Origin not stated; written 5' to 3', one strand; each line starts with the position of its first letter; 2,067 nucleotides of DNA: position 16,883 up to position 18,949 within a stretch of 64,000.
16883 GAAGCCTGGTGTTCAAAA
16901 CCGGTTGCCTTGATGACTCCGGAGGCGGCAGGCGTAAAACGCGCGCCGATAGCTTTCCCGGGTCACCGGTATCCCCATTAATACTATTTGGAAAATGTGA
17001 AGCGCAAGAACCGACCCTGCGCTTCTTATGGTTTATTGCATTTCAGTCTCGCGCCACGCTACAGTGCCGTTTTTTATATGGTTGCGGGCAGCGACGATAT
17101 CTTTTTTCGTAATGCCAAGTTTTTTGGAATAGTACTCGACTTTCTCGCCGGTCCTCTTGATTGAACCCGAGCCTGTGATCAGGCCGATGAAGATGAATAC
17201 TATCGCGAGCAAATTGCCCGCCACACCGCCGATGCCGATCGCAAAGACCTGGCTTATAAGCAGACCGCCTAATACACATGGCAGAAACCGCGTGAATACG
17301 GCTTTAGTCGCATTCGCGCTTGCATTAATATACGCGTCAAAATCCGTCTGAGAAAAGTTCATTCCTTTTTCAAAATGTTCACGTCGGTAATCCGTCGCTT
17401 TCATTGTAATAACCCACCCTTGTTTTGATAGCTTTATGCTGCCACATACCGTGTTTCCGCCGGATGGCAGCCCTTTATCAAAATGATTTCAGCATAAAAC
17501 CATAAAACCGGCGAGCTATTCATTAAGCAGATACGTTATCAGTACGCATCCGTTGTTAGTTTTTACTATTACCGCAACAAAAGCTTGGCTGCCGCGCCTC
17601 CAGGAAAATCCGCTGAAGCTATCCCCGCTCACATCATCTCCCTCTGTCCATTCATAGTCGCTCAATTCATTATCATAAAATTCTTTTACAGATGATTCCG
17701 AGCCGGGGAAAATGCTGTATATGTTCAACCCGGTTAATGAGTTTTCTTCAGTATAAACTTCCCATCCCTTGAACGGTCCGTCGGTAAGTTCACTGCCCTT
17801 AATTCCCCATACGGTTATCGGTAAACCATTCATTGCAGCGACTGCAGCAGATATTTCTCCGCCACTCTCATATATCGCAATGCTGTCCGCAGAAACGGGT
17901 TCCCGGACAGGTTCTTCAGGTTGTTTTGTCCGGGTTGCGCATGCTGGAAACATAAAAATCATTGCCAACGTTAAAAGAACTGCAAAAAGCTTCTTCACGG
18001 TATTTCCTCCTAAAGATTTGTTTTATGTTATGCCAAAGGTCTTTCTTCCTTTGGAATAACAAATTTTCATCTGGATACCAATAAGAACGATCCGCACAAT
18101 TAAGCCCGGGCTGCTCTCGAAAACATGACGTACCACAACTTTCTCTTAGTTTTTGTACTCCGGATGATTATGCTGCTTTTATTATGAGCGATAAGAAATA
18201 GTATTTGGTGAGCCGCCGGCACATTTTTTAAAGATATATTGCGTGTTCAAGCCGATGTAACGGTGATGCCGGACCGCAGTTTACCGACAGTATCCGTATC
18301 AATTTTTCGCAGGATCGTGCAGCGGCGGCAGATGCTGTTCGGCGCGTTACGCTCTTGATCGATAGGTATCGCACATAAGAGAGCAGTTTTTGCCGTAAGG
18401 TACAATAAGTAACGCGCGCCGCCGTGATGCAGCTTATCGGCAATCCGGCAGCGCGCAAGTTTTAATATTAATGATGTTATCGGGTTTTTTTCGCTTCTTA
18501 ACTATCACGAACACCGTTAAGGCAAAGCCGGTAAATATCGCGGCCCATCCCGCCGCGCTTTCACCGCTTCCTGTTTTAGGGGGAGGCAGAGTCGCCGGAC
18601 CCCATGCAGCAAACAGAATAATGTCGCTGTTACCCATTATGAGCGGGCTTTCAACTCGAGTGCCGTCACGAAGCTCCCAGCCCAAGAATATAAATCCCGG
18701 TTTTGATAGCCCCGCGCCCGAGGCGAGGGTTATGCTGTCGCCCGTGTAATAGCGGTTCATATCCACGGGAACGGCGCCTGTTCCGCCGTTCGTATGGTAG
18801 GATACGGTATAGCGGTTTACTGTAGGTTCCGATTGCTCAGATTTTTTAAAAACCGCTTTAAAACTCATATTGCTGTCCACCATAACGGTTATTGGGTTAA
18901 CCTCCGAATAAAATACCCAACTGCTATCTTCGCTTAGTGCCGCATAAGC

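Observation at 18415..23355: The giant adhesin gene lies between two copies of its neighbour's terminator and ends inside one of them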

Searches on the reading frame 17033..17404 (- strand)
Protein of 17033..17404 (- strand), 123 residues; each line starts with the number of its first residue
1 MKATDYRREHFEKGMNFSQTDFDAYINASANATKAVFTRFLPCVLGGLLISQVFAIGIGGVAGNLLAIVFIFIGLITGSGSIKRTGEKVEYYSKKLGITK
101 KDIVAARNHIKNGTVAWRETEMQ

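Call 7: search_protein_families(library=pfam, proteins=[window:17033-17404:-], max_evalue=0.01)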
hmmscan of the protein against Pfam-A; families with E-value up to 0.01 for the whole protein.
window:17033-17404:- (123 aa): 0 families

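Call 56: find_encoding_contigs(protein=window:17033-17404:-, flank=6000, max_places=10)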
Protein window:17033-17404:- (123 aa): 5 contigs read that carry it; 4 places shown.
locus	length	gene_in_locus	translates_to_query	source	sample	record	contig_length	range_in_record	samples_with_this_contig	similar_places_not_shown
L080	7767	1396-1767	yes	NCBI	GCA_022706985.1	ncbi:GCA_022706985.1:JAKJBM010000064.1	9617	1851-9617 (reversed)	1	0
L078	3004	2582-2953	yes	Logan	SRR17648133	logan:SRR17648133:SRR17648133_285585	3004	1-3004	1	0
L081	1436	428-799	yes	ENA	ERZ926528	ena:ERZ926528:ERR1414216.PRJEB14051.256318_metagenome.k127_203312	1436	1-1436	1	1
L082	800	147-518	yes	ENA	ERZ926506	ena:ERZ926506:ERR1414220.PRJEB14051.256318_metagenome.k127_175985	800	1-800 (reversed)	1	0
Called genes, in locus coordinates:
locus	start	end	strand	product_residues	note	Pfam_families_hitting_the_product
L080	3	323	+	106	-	?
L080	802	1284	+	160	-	-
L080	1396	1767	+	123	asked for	-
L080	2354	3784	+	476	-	PF14200:RicinB_lectin_2 (weak), PF13402:Peptidase_M60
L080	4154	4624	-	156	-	PF12663:DUF3788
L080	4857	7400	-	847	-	PF25873:WHD_MalT, PF17874:TPR_MalT, PF00196:GerE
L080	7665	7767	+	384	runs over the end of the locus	-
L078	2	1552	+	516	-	?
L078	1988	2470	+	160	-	-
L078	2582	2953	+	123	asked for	-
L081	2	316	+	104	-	?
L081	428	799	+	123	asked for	-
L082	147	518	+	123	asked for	-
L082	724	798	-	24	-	?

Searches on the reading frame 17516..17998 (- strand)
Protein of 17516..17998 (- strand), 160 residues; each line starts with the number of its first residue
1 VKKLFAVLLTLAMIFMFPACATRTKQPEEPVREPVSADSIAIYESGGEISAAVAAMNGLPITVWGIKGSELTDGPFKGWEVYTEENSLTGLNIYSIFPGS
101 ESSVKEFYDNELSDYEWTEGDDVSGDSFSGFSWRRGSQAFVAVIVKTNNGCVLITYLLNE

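Call 7: search_protein_families(library=pfam, proteins=[window:17516-17998:-], max_evalue=0.01)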
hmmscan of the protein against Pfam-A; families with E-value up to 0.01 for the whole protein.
window:17516-17998:- (160 aa): 0 families

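Call 30: find_encoding_contigs(protein=window:17516-17998:-, flank=10000, max_places=10)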
Protein window:17516-17998:- (160 aa): 2 contigs read that carry it; 2 places shown.
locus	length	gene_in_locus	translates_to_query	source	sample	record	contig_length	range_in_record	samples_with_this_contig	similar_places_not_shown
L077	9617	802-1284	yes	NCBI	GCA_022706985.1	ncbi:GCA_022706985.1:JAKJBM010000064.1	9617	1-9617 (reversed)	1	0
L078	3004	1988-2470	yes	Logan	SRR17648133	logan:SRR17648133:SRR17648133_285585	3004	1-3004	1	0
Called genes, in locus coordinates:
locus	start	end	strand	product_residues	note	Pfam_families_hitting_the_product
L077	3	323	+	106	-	?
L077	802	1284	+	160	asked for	-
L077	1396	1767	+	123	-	-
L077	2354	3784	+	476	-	PF14200:RicinB_lectin_2 (weak), PF13402:Peptidase_M60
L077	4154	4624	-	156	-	PF12663:DUF3788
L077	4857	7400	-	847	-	PF25873:WHD_MalT, PF17874:TPR_MalT, PF00196:GerE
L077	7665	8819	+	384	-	-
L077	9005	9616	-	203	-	?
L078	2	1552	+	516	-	?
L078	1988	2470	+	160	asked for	-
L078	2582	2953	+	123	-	-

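Call 35: find_homologous_proteins(query=window:17516-17998:-, max_evalue=0.00001)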
Query window:17516-17998:- (160 aa): 1 proteins with E <= 0.00001 among 153 candidates.
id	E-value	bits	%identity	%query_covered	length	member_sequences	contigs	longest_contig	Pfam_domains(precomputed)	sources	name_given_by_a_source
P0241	9.5e-102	355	100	100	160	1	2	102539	-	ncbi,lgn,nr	ncbi:MAG: hypothetical protein BWY11_01060 [Firmicutes bacterium ADurb.Bin182]|nr:MAG: hypothetical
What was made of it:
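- The lipoprotein has none (call 35).
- Tried and rejected: None exist (call 35).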

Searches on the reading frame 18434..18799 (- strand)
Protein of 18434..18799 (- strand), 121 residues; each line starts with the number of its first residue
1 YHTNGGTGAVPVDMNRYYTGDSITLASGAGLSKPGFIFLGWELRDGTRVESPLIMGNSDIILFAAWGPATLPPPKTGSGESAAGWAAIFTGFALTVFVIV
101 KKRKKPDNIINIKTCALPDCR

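Call 53: search_protein_families(library=pfam, proteins=[window:18434-18799:-], max_evalue=1)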
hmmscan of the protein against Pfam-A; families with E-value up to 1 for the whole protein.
window:18434-18799:- (121 aa): 2 families
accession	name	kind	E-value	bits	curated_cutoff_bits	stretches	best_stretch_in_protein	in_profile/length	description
PF09479.16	Flg_new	-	1.8e-05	25.2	27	1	1-64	5-64/65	Listeria-Bacteroides repeat domain (List_Bact_rpt)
PF18998.6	Flg_new_2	-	0.13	12.7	23.6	1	3-66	6-69/73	Divergent InlB B-repeat domain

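Call 54: search_protein_families(library=ncbifam, proteins=[window:18434-18799:-], max_evalue=0.1)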
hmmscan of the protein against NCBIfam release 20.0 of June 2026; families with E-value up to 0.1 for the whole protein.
window:18434-18799:- (121 aa): 4 families
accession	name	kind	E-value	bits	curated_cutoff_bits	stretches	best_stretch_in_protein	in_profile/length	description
NF033073.1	LPXTG_double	subfamily_domain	0.0005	20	48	1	74-105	34-65/66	doubled motif LPXTG anchor domain-containing protein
TIGR01167.1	LPXTG_anchor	domain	0.0013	19.3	15.9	1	74-105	3-34/34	LPXTG cell wall anchor domain-containing protein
TIGR02543.1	List_Bact_rpt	repeat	0.0063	16.8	20.95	1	32-69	2-43/44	TIGR02543 family repeat protein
NF033846.1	Rumino_NPXTG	domain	0.034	14.4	23.5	1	74-104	2-30/30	NPXTG-anchored protein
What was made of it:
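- TIGR01167 ends at KKRKK (call 54).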
